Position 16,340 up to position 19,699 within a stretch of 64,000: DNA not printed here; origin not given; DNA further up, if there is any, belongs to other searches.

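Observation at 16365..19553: MmeI-like single-chain restriction-modification gene inserted between ntrB and ntrC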

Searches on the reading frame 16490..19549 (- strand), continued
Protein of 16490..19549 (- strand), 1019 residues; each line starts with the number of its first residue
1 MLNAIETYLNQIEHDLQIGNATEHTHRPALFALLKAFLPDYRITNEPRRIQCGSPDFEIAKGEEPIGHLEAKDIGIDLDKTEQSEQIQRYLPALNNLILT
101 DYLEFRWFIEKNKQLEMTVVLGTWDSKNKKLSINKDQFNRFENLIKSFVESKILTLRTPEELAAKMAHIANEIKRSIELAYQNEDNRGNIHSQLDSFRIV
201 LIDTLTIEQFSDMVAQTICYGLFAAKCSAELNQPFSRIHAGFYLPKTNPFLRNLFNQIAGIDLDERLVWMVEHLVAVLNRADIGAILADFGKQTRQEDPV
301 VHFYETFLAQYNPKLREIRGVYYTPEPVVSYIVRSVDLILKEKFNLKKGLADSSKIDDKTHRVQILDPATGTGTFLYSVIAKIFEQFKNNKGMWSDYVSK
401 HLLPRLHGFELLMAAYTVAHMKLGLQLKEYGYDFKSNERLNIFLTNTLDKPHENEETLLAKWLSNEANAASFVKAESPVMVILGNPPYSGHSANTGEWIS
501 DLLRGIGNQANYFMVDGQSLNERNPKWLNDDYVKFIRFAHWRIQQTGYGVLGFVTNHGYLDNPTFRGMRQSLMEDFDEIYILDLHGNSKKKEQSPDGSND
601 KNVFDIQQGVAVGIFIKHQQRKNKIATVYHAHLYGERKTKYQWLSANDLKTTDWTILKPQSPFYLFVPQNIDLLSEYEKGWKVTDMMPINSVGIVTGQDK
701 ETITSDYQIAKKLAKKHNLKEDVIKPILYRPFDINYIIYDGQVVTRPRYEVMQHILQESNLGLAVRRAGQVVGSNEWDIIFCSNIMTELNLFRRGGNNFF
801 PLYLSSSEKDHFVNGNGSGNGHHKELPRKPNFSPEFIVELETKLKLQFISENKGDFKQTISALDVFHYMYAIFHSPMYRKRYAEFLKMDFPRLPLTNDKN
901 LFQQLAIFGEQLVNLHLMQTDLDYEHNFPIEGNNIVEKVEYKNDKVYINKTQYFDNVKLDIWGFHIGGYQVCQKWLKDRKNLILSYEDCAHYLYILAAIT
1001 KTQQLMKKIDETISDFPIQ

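Call 17: find_homologous_proteins(query=window:16490-19549:-, max_evalue=1e-10)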
Query window:16490-19549:- (1019 aa): 8000 proteins with E <= 1e-10 among 8000 candidates; the best 120 are listed.
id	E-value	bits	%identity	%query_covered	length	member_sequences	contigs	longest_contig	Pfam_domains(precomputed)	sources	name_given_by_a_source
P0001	0.0e+0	2364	100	100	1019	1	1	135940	PF18135.8,PF02384.23,PF20473.5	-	-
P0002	0.0e+0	2003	84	100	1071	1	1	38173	PF18135.8,PF02384.23,PF07669.18,PF20473.5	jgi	jgi:predicted helicase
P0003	0.0e+0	1989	82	100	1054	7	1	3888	PF18135.8,PF02384.23,PF07669.18,PF20473.5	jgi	-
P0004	0.0e+0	1981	82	100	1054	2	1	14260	PF18135.8,PF02384.23,PF07669.18,PF20473.5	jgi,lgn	-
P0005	0.0e+0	1978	82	100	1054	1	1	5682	PF18135.8,PF02384.23,PF07669.18,PF20473.5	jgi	-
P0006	0.0e+0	1801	75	100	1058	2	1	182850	PF18135.8,PF02384.23,PF20473.5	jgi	jgi:predicted helicase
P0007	0.0e+0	1724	71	100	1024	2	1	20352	PF18135.8,PF02384.23,PF20473.5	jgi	jgi:predicted helicase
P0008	0.0e+0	1694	71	100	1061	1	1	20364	PF18135.8,PF02384.23,PF07669.18,PF20473.5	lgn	-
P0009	0.0e+0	1685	71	100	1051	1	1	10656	PF18135.8,PF02384.23,PF20473.5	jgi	-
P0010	0.0e+0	1620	67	100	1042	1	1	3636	PF18135.8,PF02384.23,PF20473.5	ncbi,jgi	ncbi:MAG: hypothetical protein RL368_1678 [Pseudomonadota bacterium]|jgi:predicted helicase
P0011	0.0e+0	1560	65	100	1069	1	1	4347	PF18135.8,PF02384.23,PF20473.5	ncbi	-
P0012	0.0e+0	1554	64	100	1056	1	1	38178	PF18135.8,PF02384.23,PF20473.5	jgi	jgi:predicted helicase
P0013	0.0e+0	1549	65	100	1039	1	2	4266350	PF18135.8,PF02384.23,PF07669.18,PF20473.5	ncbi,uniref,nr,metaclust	ncbi:type ISP restriction/modification enzyme [Beggiatoa leptomitoformis]|uniref:site-specific DNA-m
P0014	0.0e+0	1548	67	100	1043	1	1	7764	PF18135.8,PF02384.23,PF20473.5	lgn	-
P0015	0.0e+0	1541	67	100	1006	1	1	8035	PF18135.8,PF02384.23,PF20473.5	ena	-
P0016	0.0e+0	1516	63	100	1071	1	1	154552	PF18135.8,PF02384.23,PF20473.5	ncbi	-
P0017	0.0e+0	1506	63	100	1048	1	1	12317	PF18135.8,PF02384.23,PF20473.5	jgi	jgi:predicted helicase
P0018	0.0e+0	1503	63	100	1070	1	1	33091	PF18135.8,PF02384.23,PF20473.5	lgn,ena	-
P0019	0.0e+0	1503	64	100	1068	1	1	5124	PF18135.8,PF02384.23,PF20473.5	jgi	jgi:predicted helicase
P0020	0.0e+0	1502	64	100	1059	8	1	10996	PF18135.8,PF02384.23,PF20473.5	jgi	-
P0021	0.0e+0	1501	64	100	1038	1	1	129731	PF18135.8,PF02384.23,PF07669.18,PF20473.5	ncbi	-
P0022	0.0e+0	1498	63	100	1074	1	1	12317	PF18135.8,PF02384.23,PF20473.5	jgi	jgi:predicted helicase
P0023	0.0e+0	1496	65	100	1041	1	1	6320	PF18135.8,PF02384.23,PF20473.5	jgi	jgi:predicted helicase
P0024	0.0e+0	1491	62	100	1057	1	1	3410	PF18135.8,PF02384.23,PF07669.18,PF20473.5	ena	-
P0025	0.0e+0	1490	63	100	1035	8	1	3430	PF18135.8,PF02384.23,PF07669.18,PF20473.5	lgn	-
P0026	0.0e+0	1487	62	100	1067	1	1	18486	PF18135.8,PF02384.23,PF20473.5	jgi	jgi:predicted helicase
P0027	0.0e+0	1483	64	100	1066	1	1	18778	PF18135.8,PF02384.23,PF20473.5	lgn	-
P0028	0.0e+0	1470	72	61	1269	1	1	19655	PF18135.8,PF04480.19,PF02384.23,PF18741.8,PF20473.5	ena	-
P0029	0.0e+0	1468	62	100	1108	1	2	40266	PF18135.8,PF02384.23,PF20473.5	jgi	jgi:predicted helicase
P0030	0.0e+0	1462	62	100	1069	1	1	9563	PF18135.8,PF02384.23,PF07669.18,PF20473.5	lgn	-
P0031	0.0e+0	1461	63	100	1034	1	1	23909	PF18135.8,PF02384.23,PF07669.18,PF20473.5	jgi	jgi:predicted helicase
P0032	0.0e+0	1460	63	100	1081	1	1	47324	PF18135.8,PF02384.23,PF20473.5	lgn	-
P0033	0.0e+0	1460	63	100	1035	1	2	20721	PF18135.8,PF02384.23,PF07669.18,PF20473.5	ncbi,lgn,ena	-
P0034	0.0e+0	1455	63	100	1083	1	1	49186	PF18135.8,PF02384.23,PF20473.5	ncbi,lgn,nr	ncbi:MAG: type ISP restriction/modification enzyme [Methylococcales bacterium]|nr:type ISP restricti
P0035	0.0e+0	1451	61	100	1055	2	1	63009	PF18135.8,PF02384.23,PF20473.5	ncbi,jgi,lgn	-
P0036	0.0e+0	1451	63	100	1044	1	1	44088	PF18135.8,PF02384.23,PF20473.5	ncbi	ncbi:MAG: type ISP restriction/modification enzyme [Methylococcaceae bacterium]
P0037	0.0e+0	1449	61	100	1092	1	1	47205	PF18135.8,PF02384.23,PF20473.5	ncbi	-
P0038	0.0e+0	1449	62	100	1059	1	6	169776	PF18135.8,PF02384.23,PF07669.18,PF20473.5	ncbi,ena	-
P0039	0.0e+0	1446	62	100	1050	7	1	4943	PF18135.8,PF02384.23,PF07669.18,PF20473.5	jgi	-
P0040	0.0e+0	1442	61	100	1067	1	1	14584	PF18135.8,PF02384.23,PF07669.18,PF20473.5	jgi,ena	-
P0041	0.0e+0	1442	62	100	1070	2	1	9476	PF18135.8,PF02384.23,PF20473.5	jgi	jgi:predicted helicase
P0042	0.0e+0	1440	62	100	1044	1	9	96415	PF18135.8,PF02384.23,PF20473.5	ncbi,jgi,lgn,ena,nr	ncbi:MAG: DNA methyltransferase [Candidatus Parabeggiatoa sp. nov. 3]|nr:MAG: DNA methyltransferase 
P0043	0.0e+0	1438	62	100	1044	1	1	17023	PF18135.8,PF02384.23,PF20473.5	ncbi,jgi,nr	ncbi:MAG TPA: DNA methyltransferase [Beggiatoa sp.]|nr:DNA methyltransferase [Beggiatoa sp.]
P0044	0.0e+0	1437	61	100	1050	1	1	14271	PF18135.8,PF02384.23,PF20473.5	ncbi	-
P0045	0.0e+0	1425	61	100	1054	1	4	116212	PF18135.8,PF02384.23,PF07669.18,PF20473.5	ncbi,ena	ncbi:MAG: type ISP restriction/modification enzyme [Methylococcaceae bacterium]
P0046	0.0e+0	1420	61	100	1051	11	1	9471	PF18135.8,PF02384.23,PF20473.5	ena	-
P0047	0.0e+0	1420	60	100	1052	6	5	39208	PF18135.8,PF02384.23,PF20473.5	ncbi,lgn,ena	-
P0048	0.0e+0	1408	60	100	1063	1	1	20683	PF18135.8,PF02384.23,PF20473.5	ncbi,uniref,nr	ncbi:type ISP restriction/modification enzyme [Candidatus Parabeggiatoa sp. HSG14]|uniref:type ISP r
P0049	0.0e+0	1408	61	100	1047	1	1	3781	PF18135.8,PF02384.23,PF20473.5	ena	-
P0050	0.0e+0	1398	68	89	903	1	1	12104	PF18135.8,PF02384.23,PF20473.5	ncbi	-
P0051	0.0e+0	1396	60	100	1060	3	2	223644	PF18135.8,PF02384.23,PF20473.5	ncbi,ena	-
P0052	0.0e+0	1394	59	100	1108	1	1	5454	PF18135.8,PF02384.23,PF20473.5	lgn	-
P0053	0.0e+0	1392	59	100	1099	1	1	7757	PF18135.8,PF02384.23,PF07669.18,PF20473.5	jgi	jgi:predicted helicase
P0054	0.0e+0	1391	70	61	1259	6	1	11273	PF18135.8,PF04480.19,PF02384.23,PF18741.8,PF20473.5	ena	-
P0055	0.0e+0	1390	59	100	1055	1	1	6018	PF18135.8,PF02384.23,PF20473.5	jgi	jgi:predicted helicase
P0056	0.0e+0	1389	60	100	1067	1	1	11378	PF18135.8,PF02384.23,PF20473.5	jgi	jgi:predicted helicase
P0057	0.0e+0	1387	59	100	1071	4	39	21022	PF18135.8,PF02384.23,PF20473.5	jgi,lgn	jgi:predicted helicase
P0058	0.0e+0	1387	58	100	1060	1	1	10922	PF18135.8,PF02384.23,PF20473.5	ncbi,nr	ncbi:N-6 DNA methylase [Candidatus Halobeggiatoa sp. HSG11]|nr:N-6 DNA methylase [Candidatus Halobeg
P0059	0.0e+0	1385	59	100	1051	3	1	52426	PF18135.8,PF02384.23,PF20473.5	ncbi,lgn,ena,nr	ncbi:MAG TPA: DNA methyltransferase [Thioploca sp.]|nr:DNA methyltransferase [Thioploca sp.]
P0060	0.0e+0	1384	60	100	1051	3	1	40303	PF18135.8,PF02384.23,PF20473.5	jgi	-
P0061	0.0e+0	1384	60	97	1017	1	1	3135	PF18135.8,PF02384.23,PF07669.18,PF20473.5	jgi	jgi:predicted helicase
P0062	0.0e+0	1382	59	100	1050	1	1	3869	PF18135.8,PF02384.23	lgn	-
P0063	0.0e+0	1378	59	100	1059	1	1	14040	PF18135.8,PF02384.23,PF20473.5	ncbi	-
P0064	0.0e+0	1375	66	61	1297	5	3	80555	PF18135.8,PF04480.19,PF02384.23,PF18741.8,PF20473.5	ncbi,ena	-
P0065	0.0e+0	1375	59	100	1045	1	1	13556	PF18135.8,PF02384.23,PF20473.5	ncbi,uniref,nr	ncbi:type ISP restriction/modification enzyme [Candidatus Parabeggiatoa sp. HSG14]|uniref:type ISP r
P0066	0.0e+0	1374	58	100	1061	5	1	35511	PF18135.8,PF02384.23,PF20473.5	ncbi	-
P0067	0.0e+0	1374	59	100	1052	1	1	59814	PF18135.8,PF02384.23,PF07669.18,PF20473.5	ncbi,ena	-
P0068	0.0e+0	1373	59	99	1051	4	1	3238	PF18135.8,PF02384.23,PF20473.5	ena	-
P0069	0.0e+0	1369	58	100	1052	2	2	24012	PF18135.8,PF02384.23,PF07669.18,PF20473.5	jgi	jgi:predicted helicase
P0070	0.0e+0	1369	59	100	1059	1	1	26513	PF18135.8,PF02384.23,PF20473.5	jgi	-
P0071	0.0e+0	1365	59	100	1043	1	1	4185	PF18135.8,PF02384.23,PF20473.5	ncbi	-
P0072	0.0e+0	1365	59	100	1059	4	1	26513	PF18135.8,PF02384.23,PF20473.5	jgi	-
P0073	0.0e+0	1364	59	100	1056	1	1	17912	PF18135.8,PF02384.23,PF20473.5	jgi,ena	-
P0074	0.0e+0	1360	58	100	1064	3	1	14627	PF18135.8,PF02384.23,PF20473.5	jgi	-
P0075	0.0e+0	1358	58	100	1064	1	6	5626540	PF18135.8,PF02384.23,PF07669.18,PF20473.5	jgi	jgi:predicted helicase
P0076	0.0e+0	1357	59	100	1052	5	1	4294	PF18135.8,PF02384.23,PF20473.5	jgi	-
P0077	0.0e+0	1355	58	100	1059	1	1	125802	PF18135.8,PF02384.23,PF20473.5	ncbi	-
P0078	0.0e+0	1353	58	100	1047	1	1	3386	PF18135.8,PF02384.23,PF20473.5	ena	-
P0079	0.0e+0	1352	58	100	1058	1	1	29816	PF18135.8,PF02384.23,PF20473.5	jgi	jgi:predicted helicase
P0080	0.0e+0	1352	59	100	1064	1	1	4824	PF18135.8,PF02384.23,PF20473.5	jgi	jgi:predicted helicase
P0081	0.0e+0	1350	59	100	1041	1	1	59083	PF18135.8,PF02384.23,PF07669.18,PF20473.5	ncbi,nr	ncbi:N-6 DNA methylase [Candidatus Halobeggiatoa sp. HSG11]|nr:N-6 DNA methylase [Candidatus Halobeg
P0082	0.0e+0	1347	58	100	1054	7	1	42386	PF18135.8,PF02384.23,PF20473.5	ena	-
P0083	0.0e+0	1346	57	100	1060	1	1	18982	PF18135.8,PF02384.23,PF20473.5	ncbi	-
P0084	0.0e+0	1346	58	100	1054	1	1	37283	PF18135.8,PF02384.23,PF20473.5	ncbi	-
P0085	0.0e+0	1345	58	100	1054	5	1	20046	PF18135.8,PF02384.23,PF20473.5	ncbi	-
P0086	0.0e+0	1345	58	100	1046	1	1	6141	PF18135.8,PF02384.23,PF07669.18,PF20473.5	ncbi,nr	ncbi:N-6 DNA methylase [Thiotrichales bacterium HSG1]|nr:N-6 DNA methylase [Thiotrichales bacterium 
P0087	0.0e+0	1343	57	100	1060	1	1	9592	PF18135.8,PF02384.23,PF20473.5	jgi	-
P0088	0.0e+0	1339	58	100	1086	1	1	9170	PF18135.8,PF02384.23,PF20473.5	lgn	-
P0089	0.0e+0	1337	59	100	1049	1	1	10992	PF18135.8,PF02384.23,PF07669.18,PF20473.5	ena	-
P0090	0.0e+0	1337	57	100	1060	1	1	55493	PF18135.8,PF02384.23,PF20473.5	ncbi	-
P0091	0.0e+0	1335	57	100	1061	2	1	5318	PF18135.8,PF02384.23,PF20473.5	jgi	jgi:predicted helicase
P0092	0.0e+0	1329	57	100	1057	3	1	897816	PF18135.8,PF02384.23,PF20473.5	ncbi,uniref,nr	ncbi:type ISP restriction/modification enzyme [Thioflexithrix psekupsensis]|uniref:site-specific DNA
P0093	0.0e+0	1328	57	100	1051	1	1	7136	PF18135.8,PF02384.23,PF20473.5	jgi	-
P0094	0.0e+0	1327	57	100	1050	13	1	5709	PF18135.8,PF02384.23,PF20473.5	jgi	-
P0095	0.0e+0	1326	57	100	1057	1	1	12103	PF18135.8,PF02384.23,PF20473.5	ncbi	-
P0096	0.0e+0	1325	57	100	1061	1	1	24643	PF18135.8,PF02384.23,PF20473.5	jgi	-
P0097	0.0e+0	1325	57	100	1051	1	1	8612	PF18135.8,PF02384.23,PF20473.5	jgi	-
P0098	0.0e+0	1324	57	100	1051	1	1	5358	PF18135.8,PF02384.23,PF20473.5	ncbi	-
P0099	0.0e+0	1324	57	100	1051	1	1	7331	PF18135.8,PF02384.23,PF20473.5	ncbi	-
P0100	0.0e+0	1317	56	100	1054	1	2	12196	PF18135.8,PF02384.23,PF20473.5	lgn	-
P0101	0.0e+0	1303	63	85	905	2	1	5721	PF18135.8,PF02384.23,PF20473.5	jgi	jgi:predicted helicase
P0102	0.0e+0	1302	57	100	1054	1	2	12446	PF18135.8,PF02384.23,PF20473.5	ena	-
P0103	0.0e+0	1302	57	100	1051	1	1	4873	PF18135.8,PF02384.23,PF20473.5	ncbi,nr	ncbi:MAG TPA: DNA methyltransferase [Thiotrichaceae bacterium]|nr:DNA methyltransferase [Thiotrichac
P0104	0.0e+0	1297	57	100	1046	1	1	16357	PF18135.8,PF02384.23,PF07669.18,PF20473.5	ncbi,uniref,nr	ncbi:type ISP restriction/modification enzyme [Candidatus Parabeggiatoa sp. HSG14]|uniref:type ISP r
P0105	0.0e+0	1279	58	94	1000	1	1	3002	PF18135.8,PF02384.23,PF20473.5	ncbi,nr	ncbi:MAG: type ISP restriction/modification enzyme, partial [Candidatus Parabeggiatoa sp.]|nr:type I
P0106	0.0e+0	1273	56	100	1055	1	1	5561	PF18135.8,PF02384.23,PF20473.5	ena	-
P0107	0.0e+0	1268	55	99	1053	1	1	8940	PF18135.8,PF02384.23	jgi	jgi:predicted helicase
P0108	0.0e+0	1263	64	84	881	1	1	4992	PF18135.8,PF02384.23,PF20473.5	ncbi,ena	-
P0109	0.0e+0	1258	55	100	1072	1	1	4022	PF18135.8,PF02384.23,PF20473.5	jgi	jgi:predicted helicase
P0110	0.0e+0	1253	57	99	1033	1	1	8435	PF18135.8,PF02384.23,PF07669.18,PF20473.5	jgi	jgi:predicted helicase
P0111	0.0e+0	1245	54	99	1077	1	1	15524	PF18135.8,PF02384.23,PF20473.5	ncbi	-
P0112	0.0e+0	1244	55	99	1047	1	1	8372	PF18135.8,PF02384.23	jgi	jgi:predicted helicase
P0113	0.0e+0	1229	53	100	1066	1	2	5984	PF18135.8,PF02384.23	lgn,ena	-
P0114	0.0e+0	1229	55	100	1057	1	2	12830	PF18135.8,PF02384.23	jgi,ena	-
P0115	0.0e+0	1228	54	99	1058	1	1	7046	PF18135.8,PF02384.23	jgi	jgi:predicted helicase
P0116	0.0e+0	1227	55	99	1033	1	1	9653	PF18135.8,PF02384.23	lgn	-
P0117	0.0e+0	1227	54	100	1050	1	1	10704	PF18135.8,PF02384.23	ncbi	-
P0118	0.0e+0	1223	53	100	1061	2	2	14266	PF18135.8,PF02384.23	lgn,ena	-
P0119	0.0e+0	1222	53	100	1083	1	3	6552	PF18135.8,PF02384.23,PF20473.5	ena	-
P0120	0.0e+0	1222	53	100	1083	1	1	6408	PF18135.8,PF02384.23,PF20473.5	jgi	-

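Call 18: find_encoding_contigs(protein=P0002, flank=6000, max_places=3)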
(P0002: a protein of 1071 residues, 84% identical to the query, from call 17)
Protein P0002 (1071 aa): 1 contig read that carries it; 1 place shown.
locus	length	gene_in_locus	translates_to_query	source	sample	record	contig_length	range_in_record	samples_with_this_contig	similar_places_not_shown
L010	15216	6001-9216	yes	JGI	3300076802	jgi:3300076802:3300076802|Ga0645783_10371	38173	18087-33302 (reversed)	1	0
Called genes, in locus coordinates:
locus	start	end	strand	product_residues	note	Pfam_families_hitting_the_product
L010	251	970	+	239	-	PF01138:RNase_PH, PF03725:RNase_PH_C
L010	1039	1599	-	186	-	-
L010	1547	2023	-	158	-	-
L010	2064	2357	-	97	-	PF03992:ABM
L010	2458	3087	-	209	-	-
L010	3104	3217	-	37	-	-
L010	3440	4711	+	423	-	-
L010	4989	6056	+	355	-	PF00512:HisKA, PF02518:HATPase_c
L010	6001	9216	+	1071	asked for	PF02384:N6_Mtase, PF20473:MmeI_Mtase, PF07669:Eco57I (faint), PF18135:Type_ISP_C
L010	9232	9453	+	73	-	-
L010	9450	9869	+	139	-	PF01850:PIN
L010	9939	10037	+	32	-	-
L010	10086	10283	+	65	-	PF10047:DUF2281 (weak)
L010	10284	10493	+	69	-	-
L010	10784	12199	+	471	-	PF00072:Response_reg, PF00158:Sigma54_activat, PF14532:Sigma54_activ_2, PF07728:AAA_5 (weak), PF25601:AAA_lid_14, PF02954:HTH_8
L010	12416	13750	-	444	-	PF00285:Citrate_synt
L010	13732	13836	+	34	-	-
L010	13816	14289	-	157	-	PF02464:CinA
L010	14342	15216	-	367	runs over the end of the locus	PF00155:Aminotran_1_2, PF01041:DegT_DnrJ_EryC1, PF01212:Beta_elim_lyase (faint), PF01053:Cys_Met_Meta_PP (weak)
